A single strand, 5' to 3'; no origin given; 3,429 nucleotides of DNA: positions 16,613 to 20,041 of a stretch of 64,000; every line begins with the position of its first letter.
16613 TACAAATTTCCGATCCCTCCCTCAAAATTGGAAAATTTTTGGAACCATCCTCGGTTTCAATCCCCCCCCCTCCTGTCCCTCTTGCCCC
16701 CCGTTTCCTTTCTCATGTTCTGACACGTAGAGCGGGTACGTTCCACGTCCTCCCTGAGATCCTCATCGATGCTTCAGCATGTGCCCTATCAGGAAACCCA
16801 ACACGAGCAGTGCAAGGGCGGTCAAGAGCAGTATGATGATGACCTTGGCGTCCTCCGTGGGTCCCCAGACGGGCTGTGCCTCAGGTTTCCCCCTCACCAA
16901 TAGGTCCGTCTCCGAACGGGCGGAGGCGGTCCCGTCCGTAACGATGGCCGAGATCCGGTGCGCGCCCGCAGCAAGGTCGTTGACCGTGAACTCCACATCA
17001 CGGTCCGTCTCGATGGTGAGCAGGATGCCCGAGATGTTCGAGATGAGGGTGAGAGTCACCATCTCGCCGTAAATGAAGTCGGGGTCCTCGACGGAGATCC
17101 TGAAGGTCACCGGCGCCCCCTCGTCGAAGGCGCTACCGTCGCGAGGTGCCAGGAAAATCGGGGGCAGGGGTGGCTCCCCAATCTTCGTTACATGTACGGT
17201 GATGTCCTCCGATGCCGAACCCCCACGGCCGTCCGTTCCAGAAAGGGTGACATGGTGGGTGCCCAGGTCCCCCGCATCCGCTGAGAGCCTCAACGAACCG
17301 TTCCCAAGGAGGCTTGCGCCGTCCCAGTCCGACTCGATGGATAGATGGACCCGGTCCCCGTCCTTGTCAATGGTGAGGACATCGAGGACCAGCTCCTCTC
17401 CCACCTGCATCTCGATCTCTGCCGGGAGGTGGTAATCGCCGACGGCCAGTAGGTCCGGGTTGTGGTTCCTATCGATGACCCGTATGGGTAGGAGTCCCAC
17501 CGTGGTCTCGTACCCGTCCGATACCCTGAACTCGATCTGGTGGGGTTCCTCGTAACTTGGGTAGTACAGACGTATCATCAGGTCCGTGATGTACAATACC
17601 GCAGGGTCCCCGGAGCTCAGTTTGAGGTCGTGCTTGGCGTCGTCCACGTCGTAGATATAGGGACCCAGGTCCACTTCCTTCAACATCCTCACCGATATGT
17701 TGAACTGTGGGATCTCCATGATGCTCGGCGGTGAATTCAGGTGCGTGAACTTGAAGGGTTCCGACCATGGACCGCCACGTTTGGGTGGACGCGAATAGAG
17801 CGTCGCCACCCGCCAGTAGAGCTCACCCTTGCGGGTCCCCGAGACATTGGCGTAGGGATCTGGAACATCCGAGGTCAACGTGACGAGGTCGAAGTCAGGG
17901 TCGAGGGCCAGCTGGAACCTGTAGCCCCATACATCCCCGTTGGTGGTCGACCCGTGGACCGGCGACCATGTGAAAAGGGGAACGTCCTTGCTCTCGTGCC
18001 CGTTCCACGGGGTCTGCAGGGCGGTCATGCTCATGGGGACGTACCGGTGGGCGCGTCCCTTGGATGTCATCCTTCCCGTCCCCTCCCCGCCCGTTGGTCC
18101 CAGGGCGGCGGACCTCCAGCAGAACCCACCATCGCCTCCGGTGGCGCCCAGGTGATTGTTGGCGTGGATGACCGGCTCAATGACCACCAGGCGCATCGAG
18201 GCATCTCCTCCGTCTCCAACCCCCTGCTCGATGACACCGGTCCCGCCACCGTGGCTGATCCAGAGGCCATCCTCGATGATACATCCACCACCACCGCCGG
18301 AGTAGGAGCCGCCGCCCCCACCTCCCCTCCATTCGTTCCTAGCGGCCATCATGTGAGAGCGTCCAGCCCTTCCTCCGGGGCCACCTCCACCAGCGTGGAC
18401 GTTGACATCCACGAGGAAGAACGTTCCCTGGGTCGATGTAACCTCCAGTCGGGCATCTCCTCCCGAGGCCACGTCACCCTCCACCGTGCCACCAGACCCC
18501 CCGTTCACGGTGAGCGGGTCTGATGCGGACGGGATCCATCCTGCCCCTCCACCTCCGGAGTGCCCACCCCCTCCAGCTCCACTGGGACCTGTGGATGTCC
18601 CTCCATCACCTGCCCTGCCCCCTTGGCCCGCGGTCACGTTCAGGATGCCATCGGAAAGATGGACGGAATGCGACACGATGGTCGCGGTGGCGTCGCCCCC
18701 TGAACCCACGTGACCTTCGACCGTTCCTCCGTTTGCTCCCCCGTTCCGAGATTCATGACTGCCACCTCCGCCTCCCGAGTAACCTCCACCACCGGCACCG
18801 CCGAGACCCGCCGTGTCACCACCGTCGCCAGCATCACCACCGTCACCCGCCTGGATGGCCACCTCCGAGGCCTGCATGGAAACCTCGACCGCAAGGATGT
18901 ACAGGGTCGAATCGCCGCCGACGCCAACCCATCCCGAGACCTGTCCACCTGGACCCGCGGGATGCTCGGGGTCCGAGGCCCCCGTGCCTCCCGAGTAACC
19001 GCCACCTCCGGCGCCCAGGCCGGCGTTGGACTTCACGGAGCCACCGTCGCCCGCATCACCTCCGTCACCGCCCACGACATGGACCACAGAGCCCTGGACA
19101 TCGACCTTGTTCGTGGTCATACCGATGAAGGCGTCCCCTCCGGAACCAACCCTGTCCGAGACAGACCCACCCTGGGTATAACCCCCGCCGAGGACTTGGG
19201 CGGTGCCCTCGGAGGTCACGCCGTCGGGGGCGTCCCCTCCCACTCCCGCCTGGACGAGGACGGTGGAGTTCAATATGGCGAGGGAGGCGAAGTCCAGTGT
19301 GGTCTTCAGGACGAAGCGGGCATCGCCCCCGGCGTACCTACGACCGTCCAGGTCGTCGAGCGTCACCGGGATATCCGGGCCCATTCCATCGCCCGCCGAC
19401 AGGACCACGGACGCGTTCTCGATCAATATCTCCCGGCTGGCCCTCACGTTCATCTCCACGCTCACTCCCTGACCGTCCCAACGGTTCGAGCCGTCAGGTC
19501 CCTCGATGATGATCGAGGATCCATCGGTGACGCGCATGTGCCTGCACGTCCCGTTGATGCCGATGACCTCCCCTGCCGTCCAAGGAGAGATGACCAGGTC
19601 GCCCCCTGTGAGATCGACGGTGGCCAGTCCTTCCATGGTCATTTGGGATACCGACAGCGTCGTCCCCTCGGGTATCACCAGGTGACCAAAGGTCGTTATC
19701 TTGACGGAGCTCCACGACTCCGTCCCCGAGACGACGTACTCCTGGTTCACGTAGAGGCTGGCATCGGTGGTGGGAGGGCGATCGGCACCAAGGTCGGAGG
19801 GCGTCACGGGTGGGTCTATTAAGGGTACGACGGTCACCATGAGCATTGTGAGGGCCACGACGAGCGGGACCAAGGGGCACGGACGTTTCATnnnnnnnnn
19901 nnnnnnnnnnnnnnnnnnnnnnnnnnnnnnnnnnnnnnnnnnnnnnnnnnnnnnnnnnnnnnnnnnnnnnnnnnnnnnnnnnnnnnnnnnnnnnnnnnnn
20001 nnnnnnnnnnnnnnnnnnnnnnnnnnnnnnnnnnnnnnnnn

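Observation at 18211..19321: Unusual Gly/Asp-rich ~45-50-aa tandem repeat with RTX-like GGxGxD elements in all four paralogs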

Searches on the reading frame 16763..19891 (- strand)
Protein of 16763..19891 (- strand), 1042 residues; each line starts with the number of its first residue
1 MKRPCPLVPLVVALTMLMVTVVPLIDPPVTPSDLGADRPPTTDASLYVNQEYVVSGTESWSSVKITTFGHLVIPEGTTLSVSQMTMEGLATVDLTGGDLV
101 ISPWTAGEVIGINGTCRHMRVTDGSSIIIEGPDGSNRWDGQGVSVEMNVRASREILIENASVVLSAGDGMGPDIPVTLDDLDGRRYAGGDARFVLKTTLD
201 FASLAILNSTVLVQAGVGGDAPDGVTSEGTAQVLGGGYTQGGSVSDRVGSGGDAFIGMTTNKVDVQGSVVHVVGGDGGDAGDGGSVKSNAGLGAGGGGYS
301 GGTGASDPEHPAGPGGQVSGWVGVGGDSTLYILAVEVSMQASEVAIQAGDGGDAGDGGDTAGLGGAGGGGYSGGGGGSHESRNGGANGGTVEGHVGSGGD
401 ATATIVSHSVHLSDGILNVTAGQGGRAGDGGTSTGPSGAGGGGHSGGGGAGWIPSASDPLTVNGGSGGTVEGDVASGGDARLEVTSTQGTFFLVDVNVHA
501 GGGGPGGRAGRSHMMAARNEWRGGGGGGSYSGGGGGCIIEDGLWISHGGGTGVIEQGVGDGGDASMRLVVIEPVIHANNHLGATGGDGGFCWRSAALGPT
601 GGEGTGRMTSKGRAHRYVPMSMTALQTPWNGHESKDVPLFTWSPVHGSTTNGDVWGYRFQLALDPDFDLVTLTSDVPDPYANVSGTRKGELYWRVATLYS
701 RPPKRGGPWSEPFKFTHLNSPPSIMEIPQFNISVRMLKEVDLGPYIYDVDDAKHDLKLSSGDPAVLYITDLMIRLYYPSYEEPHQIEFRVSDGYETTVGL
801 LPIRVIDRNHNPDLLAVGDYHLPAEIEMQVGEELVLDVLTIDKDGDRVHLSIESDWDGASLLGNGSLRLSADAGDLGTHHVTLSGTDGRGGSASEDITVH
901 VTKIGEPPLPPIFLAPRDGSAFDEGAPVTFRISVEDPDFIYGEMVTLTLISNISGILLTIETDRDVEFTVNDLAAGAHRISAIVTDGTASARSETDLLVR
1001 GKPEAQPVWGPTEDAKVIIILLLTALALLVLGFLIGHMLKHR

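Call 7: search_protein_families(library=pfam, proteins=[window:16763-19891:-], max_evalue=1)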
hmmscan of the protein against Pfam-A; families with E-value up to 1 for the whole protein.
window:16763-19891:- (1042 aa): 3 families
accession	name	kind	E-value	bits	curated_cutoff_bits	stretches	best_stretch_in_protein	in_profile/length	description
PF17963.7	Big_9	-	1.9e-07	32.3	23.6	2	827-899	12-88/89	Bacterial Ig domain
PF17957.7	Big_7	-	0.042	14.9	24.1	1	914-982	6-70/70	Bacterial Ig domain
PF19077.6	Big_13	-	0.042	14.8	27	0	943-994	39-93/102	Bacterial Ig-like domain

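Call 8: search_protein_families(library=ncbifam, proteins=[window:16763-19891:-], max_evalue=1)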
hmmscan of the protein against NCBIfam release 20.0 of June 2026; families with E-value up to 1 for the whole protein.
window:16763-19891:- (1042 aa): 1 family
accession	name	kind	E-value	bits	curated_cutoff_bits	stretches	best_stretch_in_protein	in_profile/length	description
NF012211.1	tand_rpt_95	domain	0.0011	18.9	90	0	841-909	20-92/98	tandem-95 repeat protein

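Call 16: search_solved_structures(query=A1, max_evalue=1)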
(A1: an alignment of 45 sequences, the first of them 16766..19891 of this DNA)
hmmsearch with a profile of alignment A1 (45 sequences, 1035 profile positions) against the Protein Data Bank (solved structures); distinct sequences matched with E-value up to 1: 22.
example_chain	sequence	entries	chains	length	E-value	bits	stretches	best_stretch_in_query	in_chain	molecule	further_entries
6nz0_Z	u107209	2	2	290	0.00012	23.3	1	799-995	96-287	Dyslexia-associated protein KIAA0319-like protein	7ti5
1x5k_A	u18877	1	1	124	0.0006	20.9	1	593-708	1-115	Neogenin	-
5szl_A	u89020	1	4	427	0.00069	20.8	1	773-981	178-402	PROTOCADHERIN GAMMA A1 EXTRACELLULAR CADHERIN DOMAINS 1-4, Protein Pcdhga1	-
6psf_U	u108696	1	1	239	0.00091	20.4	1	766-898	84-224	Cadherin-related family member 3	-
3p4l_A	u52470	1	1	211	0.0017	19.4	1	596-708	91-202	Neogenin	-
5szo_A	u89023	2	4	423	0.0083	17.2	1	770-995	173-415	Protocadherin Gamma B7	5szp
1x5h_A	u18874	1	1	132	0.015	16.3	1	624-706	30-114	Neogenin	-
9v5n_A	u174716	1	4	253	0.024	15.7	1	402-478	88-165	scFv antibody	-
5szn_A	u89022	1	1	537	0.028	15.4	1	747-990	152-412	Protocadherin gamma A9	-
6e6b_A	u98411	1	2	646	0.029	15.4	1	788-900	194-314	Protocadherin gamma B4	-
5v5x_A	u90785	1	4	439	0.044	14.8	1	863-1004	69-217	MCG133388, isoform CRA_y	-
8c7m_A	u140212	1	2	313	0.061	14.3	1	627-708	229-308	Interleukin-12 receptor subunit beta-1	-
7u9w_H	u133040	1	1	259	0.063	14.3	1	420-478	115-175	230AS-88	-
3a0o_A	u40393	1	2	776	0.072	14.1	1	610-714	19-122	Oligo alginate lyase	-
3afl_A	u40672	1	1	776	0.073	14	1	610-714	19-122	Oligo alginate lyase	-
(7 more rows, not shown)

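Call 32: predict_structure(alignment_id=A1)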
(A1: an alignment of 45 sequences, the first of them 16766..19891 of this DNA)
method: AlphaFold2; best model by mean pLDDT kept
length: 1042 residues; sequences in the alignment: 45
mean_pLDDT: 88.9   pTM: 0.70
mean pLDDT of the five models: 88.9, 88.8, 88.5, 87.9, 87.1
residues with pLDDT >= 90: 691; 70-90: 253; 50-70: 56; < 50: 42
segments of 3 or more residues with pLDDT < 50: 1-7, 23-37, 807-810, 1003-1013
pLDDT, mean of each block of 10 residues (from residue 1): 45 70 43 43 84 95 96 96 96 97 81 97 96 86 97 98 97 90 96 97 97 98 91 90 98 98 98 98 95 96 92 97 99 98 98 98 96 95 91 98 98 98 98 96 97 74 93 98 98 98 97 89 95 92 84 95 98 97 96 89 94 98 96 92 97 97 96 97 90 98 96 93 91 84 90 88 88 84 88 90 68 78 77 82 71 86 86 77 77 82 70 89 88 84 85 92 90 90 87 91 40 57 84 74 42
secondary structure, 60 per line:
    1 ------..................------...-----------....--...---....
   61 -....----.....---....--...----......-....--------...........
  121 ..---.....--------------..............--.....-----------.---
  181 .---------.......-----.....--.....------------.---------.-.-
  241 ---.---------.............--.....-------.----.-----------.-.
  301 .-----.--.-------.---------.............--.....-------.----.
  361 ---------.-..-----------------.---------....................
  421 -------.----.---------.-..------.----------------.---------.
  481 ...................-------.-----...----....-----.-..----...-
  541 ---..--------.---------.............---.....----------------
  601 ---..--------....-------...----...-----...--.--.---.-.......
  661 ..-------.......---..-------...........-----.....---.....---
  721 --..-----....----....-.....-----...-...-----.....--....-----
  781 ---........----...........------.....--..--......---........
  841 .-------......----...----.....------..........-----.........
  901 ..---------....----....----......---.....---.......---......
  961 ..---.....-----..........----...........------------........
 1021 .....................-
elements in order (helices of 4 or more, strands of 3 or more residues): H7-24 E45-48 E51-53 E57-60 E62-65 E70-74 E78-81 E84-86 E91-96 E98-101 E110-122 E126-130 E145-158 E161-165 E191-197 E203-207 E210-214 E254-266 E269-273 E328-340 E343-347 E401-420 E480-499 E513-515 E520-523 E537-539 E564-576 E580-584 E614-617 E625-627 E632-634 E640-642 E654-662 E670-676 E689-699 E705-709 E713-717 E730-733 E738-741 E757-759 E765-769 E772-775 E784-791 E796-806 E813-817 E824-829 E833-841 E849-854 E859-861 E866-870 E877-886 E892-902 E912-915 E920-923 E928-933 H937-941 E945-951 E955-962 E966-970 E976-985 E990-1000 H1013-1041

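Call 50: find_encoding_contigs(protein=window:16763-19891:-, flank=2000, max_places=3)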
Protein window:16763-19891:- (1042 aa): no gene with exactly this product is on record in the collection.

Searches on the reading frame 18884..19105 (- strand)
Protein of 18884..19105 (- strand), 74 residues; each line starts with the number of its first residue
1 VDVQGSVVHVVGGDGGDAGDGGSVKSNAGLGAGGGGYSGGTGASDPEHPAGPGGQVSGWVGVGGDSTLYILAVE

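Call 86: search_solved_structures(query=A4, max_evalue=10, show_alignments=3)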
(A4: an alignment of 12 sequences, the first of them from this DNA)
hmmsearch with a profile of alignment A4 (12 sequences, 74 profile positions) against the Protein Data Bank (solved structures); distinct sequences matched with E-value up to 10: 1.
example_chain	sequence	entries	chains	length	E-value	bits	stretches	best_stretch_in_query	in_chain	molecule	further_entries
2pvu_A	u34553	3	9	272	0.17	15.1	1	35-68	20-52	ArtJ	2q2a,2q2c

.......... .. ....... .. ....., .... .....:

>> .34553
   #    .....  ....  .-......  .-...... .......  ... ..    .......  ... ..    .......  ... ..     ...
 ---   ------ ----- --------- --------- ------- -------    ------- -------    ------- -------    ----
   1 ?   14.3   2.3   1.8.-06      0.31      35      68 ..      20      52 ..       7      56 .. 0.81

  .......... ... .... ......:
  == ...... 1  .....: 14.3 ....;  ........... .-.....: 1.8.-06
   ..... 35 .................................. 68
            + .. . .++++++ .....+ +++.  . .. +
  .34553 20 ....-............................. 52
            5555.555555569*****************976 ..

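Call 87: search_protein_families(library=pfam, alignment_id=A4, max_evalue=10)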
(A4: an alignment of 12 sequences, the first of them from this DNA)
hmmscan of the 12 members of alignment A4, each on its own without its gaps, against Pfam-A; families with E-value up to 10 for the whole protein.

A. member 1, seq(74 aa): 0 families

B. families by the number of members that match (of 12 scanned): 0 families

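Call 88: find_homologous_proteins(query=A4, max_evalue=0.001)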
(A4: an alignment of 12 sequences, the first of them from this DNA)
Query A4 (12 sequences): 8000 candidates shared short words with the query, none scored E <= 0.001.
